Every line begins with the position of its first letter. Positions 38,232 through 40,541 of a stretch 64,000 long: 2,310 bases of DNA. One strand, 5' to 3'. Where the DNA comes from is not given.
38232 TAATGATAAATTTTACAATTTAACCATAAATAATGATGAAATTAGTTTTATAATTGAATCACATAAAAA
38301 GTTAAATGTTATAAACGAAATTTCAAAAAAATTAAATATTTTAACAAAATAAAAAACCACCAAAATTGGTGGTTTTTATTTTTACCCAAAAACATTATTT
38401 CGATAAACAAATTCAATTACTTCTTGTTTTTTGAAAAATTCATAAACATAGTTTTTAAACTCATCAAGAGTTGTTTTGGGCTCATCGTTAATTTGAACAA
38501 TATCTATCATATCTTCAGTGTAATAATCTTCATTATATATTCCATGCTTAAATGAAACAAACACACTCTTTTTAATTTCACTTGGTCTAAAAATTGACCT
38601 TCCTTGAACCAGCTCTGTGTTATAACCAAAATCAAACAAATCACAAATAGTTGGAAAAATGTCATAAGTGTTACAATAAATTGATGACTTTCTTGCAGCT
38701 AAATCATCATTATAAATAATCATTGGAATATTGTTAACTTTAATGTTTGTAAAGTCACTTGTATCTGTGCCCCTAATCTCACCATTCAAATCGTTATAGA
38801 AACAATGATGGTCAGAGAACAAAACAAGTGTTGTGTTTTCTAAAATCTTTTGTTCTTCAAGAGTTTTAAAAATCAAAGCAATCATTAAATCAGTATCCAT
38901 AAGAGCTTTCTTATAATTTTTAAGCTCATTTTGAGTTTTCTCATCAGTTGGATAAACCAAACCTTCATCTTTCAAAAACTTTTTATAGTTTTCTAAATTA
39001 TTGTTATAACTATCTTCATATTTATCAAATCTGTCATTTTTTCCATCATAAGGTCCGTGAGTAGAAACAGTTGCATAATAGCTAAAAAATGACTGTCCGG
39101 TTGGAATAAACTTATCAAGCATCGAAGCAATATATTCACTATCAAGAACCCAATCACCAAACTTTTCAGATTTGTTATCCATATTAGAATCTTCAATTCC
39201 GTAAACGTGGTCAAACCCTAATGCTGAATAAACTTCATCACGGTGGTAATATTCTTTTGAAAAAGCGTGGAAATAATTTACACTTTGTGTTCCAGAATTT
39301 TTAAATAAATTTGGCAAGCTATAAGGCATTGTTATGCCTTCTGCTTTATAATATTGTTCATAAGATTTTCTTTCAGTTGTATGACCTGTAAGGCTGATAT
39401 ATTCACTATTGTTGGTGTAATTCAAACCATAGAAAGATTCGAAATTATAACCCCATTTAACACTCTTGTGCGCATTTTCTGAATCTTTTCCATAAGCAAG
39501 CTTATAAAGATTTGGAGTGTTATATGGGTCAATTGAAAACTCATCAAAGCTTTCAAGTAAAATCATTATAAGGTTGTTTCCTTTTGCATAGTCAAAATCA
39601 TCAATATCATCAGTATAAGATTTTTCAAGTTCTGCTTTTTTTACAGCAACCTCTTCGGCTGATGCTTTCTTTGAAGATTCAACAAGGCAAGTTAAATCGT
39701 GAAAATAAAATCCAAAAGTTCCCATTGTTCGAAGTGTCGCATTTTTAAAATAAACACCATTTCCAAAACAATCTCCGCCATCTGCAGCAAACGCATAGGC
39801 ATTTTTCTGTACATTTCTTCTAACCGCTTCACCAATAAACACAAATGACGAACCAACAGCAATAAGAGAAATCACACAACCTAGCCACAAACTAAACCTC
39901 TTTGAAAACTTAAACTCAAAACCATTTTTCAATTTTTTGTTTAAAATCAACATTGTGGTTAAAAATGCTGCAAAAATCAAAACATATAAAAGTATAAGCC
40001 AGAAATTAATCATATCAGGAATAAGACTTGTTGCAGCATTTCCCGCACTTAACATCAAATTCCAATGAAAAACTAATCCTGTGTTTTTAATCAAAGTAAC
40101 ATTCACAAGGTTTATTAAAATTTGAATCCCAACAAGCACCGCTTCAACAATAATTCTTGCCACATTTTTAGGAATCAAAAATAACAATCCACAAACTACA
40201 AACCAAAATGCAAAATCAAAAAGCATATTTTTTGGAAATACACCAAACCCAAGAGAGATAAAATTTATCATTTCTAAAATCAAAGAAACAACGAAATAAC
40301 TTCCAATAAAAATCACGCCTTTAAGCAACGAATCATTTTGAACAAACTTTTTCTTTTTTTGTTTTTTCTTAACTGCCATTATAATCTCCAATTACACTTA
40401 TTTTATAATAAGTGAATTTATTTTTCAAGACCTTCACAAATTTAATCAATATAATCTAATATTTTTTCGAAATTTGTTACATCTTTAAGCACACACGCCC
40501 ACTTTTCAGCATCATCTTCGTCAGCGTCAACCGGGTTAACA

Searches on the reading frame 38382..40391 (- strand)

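Call 89: search_protein_families(library=pfam, proteins=[window:38382-40391:-], max_evalue=0.00001)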
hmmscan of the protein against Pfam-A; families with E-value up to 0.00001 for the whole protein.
window:38382-40391:- (669 aa): 1 family
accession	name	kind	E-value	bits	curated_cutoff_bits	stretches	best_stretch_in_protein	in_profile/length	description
PF00884.28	Sulfatase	-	1.8e-28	100.2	25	1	273-587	2-300/301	Sulfatase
